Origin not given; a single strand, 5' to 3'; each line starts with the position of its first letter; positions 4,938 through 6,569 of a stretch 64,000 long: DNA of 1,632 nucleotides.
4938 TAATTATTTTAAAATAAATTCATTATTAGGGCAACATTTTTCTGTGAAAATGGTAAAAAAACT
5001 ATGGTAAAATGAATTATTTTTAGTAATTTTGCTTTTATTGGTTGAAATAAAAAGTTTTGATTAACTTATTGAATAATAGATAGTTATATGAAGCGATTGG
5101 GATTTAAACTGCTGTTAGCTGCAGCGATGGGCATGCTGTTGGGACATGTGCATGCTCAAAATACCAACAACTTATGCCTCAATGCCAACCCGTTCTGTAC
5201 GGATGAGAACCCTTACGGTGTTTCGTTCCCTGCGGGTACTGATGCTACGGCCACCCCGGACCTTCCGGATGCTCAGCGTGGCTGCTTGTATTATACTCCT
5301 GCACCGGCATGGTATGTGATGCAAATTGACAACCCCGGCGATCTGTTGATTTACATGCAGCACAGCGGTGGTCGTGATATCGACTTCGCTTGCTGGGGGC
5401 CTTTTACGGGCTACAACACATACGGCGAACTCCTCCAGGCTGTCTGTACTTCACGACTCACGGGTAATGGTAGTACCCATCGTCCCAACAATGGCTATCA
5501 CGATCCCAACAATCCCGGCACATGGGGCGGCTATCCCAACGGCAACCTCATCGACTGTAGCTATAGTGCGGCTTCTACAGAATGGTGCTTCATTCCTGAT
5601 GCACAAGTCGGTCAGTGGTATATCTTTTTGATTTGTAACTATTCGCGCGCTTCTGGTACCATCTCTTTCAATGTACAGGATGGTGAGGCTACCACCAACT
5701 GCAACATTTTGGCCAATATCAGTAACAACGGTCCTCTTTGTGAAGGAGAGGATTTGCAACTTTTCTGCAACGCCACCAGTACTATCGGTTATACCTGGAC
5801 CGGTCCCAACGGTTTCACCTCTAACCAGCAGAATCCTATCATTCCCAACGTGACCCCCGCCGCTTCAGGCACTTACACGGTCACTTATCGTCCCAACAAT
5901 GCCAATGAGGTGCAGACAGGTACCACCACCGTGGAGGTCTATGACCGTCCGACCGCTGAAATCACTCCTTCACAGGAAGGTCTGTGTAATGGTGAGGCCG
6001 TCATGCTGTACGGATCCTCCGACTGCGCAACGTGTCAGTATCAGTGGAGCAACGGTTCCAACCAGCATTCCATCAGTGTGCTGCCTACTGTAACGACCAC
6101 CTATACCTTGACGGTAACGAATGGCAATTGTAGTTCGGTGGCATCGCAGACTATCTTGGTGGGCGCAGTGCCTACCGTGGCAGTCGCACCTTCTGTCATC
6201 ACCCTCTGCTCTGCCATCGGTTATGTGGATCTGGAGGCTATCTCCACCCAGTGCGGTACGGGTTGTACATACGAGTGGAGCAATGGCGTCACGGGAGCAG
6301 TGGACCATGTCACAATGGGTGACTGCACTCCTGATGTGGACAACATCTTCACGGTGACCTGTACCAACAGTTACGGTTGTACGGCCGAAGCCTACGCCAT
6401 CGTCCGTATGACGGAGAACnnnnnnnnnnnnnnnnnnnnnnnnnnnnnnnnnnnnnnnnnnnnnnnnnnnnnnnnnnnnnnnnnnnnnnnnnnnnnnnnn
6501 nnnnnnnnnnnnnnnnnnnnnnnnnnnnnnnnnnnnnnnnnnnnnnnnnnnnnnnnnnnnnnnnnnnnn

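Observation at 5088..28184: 23.1-kb single gene for a 7,698-aa SprB-like giant surface protein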

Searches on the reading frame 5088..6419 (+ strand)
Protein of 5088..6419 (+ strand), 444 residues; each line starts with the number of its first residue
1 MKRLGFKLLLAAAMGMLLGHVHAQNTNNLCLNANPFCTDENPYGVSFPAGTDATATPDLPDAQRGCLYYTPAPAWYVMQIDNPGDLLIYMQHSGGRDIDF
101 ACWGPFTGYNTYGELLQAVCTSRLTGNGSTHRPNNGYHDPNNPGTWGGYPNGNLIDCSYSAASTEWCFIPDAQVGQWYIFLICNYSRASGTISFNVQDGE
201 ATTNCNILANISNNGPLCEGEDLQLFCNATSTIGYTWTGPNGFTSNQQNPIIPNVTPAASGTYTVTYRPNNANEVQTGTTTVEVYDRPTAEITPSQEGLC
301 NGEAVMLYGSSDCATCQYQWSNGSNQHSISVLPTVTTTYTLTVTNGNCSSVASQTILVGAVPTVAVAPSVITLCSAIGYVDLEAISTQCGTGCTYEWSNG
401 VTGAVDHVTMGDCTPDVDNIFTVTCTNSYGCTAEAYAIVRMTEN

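Call 61: search_solved_structures(query=window:5088-6419:+, max_evalue=0.1)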
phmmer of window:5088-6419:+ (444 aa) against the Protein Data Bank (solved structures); distinct sequences matched with E-value up to 0.1: 1.
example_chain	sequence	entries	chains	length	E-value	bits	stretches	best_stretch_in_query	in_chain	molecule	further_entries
9flp_A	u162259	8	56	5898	2.5e-165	554.2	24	217-333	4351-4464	The grappling hook protein A in the bacterium Aureispira sp. CCB-QB1 | The grappling hook protein A (GhpA) in the bacterium Aureispira sp. CCB-QB1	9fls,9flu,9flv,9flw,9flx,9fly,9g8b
